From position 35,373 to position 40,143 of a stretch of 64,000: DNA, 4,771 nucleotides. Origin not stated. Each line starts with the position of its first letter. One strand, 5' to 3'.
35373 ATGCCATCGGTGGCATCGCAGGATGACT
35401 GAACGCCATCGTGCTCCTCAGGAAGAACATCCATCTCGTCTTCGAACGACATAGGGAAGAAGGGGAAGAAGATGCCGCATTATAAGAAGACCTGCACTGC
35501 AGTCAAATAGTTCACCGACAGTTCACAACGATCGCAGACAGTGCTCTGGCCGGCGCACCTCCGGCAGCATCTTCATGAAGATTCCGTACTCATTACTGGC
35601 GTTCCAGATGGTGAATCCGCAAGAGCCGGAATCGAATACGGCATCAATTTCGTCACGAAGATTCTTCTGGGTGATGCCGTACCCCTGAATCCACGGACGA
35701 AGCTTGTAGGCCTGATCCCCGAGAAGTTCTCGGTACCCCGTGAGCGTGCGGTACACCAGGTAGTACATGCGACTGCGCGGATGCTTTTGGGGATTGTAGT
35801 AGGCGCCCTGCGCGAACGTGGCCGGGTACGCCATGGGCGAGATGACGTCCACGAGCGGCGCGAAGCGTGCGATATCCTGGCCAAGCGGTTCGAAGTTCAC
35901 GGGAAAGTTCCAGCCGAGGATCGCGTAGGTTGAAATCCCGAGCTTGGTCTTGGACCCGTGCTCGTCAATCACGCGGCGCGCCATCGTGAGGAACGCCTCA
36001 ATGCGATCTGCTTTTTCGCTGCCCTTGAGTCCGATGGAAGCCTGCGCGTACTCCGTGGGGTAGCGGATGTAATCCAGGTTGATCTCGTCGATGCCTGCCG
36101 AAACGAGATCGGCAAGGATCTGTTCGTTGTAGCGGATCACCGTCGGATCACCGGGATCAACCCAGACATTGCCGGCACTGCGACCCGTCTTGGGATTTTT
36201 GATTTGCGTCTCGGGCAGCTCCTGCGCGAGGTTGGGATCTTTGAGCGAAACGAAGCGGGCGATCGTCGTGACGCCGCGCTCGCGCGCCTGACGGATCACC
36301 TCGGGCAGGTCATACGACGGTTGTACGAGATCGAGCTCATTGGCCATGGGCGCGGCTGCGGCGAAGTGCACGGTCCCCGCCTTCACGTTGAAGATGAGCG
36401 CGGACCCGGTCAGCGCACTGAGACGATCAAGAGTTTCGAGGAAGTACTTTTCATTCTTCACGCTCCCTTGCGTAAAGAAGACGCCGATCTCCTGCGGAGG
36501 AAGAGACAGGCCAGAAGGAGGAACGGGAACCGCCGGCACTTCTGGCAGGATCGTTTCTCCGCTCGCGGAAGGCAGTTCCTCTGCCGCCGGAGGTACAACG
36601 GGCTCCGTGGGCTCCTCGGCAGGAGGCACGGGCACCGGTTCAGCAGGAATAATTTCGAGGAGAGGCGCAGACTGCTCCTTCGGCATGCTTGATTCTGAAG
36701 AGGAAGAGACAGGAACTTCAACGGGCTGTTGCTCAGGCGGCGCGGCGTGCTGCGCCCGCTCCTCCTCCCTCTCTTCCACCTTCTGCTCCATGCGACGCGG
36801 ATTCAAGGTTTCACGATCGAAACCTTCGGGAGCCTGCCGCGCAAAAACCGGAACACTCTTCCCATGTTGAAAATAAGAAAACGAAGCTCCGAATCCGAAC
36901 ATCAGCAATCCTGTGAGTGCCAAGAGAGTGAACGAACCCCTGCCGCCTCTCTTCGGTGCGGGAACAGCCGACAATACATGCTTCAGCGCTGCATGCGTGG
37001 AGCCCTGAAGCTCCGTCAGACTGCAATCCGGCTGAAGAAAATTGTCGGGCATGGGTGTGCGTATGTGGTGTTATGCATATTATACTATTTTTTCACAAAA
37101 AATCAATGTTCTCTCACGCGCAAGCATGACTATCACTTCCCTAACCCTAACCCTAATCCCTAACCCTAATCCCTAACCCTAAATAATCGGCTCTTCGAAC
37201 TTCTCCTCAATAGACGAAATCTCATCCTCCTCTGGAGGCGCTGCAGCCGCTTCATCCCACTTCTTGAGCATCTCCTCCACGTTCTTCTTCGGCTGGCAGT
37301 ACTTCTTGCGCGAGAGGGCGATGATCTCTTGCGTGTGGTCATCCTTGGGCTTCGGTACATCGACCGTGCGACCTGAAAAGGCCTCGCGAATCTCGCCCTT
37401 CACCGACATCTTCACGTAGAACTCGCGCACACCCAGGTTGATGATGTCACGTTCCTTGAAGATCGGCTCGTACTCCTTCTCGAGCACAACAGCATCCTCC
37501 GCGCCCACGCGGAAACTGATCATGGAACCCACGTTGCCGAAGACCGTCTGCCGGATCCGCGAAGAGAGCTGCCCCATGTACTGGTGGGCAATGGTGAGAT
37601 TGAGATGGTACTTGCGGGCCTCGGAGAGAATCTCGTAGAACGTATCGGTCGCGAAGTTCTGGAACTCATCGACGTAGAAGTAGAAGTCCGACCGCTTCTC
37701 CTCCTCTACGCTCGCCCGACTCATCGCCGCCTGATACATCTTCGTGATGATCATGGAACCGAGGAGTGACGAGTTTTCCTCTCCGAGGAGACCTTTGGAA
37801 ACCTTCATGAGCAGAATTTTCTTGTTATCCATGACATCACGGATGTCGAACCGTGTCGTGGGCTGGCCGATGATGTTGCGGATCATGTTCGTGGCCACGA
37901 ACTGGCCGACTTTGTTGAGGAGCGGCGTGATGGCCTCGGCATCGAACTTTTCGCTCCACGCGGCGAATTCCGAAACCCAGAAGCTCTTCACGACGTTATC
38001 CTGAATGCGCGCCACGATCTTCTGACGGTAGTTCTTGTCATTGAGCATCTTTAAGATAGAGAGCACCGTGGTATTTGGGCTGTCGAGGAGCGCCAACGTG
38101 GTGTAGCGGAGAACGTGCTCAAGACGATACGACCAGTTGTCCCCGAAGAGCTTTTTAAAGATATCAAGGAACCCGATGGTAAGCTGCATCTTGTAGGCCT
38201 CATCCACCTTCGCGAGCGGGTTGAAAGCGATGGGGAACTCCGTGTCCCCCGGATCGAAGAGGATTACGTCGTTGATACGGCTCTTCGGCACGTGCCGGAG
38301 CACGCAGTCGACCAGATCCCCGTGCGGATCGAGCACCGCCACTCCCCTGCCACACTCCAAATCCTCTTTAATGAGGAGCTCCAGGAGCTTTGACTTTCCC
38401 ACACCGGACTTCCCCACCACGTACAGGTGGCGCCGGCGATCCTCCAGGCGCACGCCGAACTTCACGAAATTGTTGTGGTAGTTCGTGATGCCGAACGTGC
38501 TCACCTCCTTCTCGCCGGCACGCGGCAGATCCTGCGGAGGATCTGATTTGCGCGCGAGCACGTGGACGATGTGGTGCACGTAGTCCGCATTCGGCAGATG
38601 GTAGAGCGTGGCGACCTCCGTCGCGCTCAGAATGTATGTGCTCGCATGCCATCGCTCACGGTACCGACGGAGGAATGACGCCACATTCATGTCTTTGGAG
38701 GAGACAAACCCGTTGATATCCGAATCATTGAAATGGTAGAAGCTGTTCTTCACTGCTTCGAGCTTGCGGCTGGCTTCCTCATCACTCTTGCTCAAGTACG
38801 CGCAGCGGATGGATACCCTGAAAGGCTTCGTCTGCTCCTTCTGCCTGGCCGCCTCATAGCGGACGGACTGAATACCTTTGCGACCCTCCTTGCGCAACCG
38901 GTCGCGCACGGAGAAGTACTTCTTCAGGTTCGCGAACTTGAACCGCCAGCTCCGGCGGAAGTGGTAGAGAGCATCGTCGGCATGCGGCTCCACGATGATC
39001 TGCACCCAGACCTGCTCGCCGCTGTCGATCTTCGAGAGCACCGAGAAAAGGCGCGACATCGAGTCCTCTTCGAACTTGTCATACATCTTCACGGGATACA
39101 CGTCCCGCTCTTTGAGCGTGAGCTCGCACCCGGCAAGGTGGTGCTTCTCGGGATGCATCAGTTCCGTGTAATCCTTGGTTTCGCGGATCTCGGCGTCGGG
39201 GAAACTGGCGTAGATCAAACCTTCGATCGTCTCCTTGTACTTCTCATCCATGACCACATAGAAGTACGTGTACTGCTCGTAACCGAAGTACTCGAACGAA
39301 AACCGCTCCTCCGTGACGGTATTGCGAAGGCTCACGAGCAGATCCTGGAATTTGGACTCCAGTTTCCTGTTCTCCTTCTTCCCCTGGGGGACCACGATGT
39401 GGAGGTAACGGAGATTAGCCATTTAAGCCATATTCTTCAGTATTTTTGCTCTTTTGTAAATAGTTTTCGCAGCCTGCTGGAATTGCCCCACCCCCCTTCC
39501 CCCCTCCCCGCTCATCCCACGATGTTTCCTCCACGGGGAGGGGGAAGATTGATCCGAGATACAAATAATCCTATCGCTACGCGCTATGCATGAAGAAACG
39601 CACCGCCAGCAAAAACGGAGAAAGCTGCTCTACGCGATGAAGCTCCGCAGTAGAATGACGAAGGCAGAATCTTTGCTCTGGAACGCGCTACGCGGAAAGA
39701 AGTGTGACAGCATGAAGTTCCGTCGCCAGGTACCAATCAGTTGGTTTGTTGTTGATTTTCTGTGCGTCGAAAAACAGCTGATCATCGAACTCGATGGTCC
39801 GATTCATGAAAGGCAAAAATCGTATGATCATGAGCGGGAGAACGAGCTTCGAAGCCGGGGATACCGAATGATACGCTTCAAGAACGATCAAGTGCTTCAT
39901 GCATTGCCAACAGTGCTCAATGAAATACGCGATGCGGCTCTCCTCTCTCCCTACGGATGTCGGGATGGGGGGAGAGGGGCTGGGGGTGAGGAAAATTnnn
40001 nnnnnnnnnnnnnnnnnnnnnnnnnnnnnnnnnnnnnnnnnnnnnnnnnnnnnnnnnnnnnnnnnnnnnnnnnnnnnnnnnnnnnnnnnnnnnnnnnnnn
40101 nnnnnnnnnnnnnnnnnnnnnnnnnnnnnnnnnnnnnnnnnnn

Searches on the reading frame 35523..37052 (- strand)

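Call 65: search_protein_families(library=pfam, proteins=[window:35523-37052:-], max_evalue=0.01)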
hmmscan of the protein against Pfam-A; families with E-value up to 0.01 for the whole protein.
window:35523-37052:- (509 aa): 1 family
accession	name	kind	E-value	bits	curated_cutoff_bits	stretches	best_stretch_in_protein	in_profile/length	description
PF13200.12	DUF4015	-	1.5e-50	172.5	27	1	190-489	1-313/313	Putative glycosyl hydrolase domain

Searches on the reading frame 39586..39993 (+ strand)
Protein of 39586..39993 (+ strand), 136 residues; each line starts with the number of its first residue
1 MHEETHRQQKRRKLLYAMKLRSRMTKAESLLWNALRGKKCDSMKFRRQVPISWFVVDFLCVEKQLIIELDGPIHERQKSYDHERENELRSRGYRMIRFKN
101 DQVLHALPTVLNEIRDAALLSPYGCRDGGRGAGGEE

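Call 65: search_protein_families(library=pfam, proteins=[window:39586-39993:+], max_evalue=0.01)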
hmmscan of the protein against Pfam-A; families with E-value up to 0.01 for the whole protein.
seq(136 aa): 2 families
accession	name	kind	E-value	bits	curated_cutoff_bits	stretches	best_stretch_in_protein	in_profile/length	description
PF04480.18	DUF559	-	9.8e-35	119.2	20.6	1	14-116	4-106/109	Protein of unknown function (DUF559)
PF18741.7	MTES_1575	-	1.7e-05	25.3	38.2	1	43-116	14-94/96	REase_MTES_1575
